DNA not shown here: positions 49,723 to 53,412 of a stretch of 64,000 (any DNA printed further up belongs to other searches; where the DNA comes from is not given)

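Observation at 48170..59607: Seven copies of an unnamed ~125-134 aa module on four secreted proteins within 12 kb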

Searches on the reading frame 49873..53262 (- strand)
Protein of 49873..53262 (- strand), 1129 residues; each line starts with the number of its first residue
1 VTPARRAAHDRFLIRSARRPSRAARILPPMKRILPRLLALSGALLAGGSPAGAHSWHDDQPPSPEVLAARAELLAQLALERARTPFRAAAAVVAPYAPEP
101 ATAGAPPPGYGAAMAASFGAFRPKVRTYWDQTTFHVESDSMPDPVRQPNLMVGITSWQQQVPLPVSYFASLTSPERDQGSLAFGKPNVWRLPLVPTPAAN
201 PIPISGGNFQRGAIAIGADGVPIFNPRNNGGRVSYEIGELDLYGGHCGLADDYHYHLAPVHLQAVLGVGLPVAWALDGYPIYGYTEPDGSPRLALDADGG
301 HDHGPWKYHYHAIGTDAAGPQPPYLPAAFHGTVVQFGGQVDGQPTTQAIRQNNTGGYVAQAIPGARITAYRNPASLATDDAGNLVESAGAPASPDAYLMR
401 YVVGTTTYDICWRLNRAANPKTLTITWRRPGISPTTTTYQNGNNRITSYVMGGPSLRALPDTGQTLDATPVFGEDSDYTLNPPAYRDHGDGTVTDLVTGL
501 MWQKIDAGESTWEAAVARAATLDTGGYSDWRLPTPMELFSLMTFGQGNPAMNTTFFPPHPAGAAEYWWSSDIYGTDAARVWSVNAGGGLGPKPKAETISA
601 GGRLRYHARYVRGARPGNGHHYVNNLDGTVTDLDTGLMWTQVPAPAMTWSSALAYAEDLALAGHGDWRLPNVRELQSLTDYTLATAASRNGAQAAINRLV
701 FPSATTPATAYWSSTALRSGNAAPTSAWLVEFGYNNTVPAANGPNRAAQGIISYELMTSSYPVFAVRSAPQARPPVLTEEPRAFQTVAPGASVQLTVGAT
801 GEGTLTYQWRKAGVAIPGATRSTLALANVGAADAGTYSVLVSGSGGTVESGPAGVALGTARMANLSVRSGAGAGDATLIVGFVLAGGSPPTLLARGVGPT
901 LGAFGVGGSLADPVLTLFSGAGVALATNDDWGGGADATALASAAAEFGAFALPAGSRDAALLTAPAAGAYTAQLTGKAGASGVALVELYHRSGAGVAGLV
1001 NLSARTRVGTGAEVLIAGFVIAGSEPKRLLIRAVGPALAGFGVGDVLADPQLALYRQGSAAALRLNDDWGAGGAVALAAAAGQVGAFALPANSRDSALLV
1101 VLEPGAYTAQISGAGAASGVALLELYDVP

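Call 3: search_protein_families(library=pfam, proteins=[window:49873-53262:-], max_evalue=0.1)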
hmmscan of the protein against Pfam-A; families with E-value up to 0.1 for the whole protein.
window:49873-53262:- (1129 aa): 6 families
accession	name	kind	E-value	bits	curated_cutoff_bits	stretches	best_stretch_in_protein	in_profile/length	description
PF07603.17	Lcl_C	-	2.6e-45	153.9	34.9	2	628-737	1-102/117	Lcl C-terminal domain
PF13927.12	Ig_3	-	8.1e-09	36.3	30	1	774-841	1-76/78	Immunoglobulin domain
PF14240.11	YHYH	-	5.7e-06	26.9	25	1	189-284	2-109/193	YHYH protein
PF07679.22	I-set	-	5.1e-05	23.7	23.7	1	784-850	9-84/90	Immunoglobulin I-set domain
PF13895.12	Ig_2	-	0.0077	16.9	27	1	775-838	2-60/79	Immunoglobulin domain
PF00047.31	ig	-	0.065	14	21.8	0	785-838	3-67/81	Immunoglobulin domain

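Call 4: search_protein_families(library=ncbifam, proteins=[window:49873-53262:-], max_evalue=0.1)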
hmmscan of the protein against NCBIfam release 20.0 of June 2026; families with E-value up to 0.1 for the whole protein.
window:49873-53262:- (1129 aa): 2 families
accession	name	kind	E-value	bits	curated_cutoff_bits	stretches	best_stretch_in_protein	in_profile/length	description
NF047850.1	Lsa25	exception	1.4e-10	41.3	260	1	656-732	122-184/207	surface adhesin Lsa25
NF052322.1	FimD_tip_adhes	equivalog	0.016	13.9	170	0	526-570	595-633/664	fimbrial tip adhesin FimD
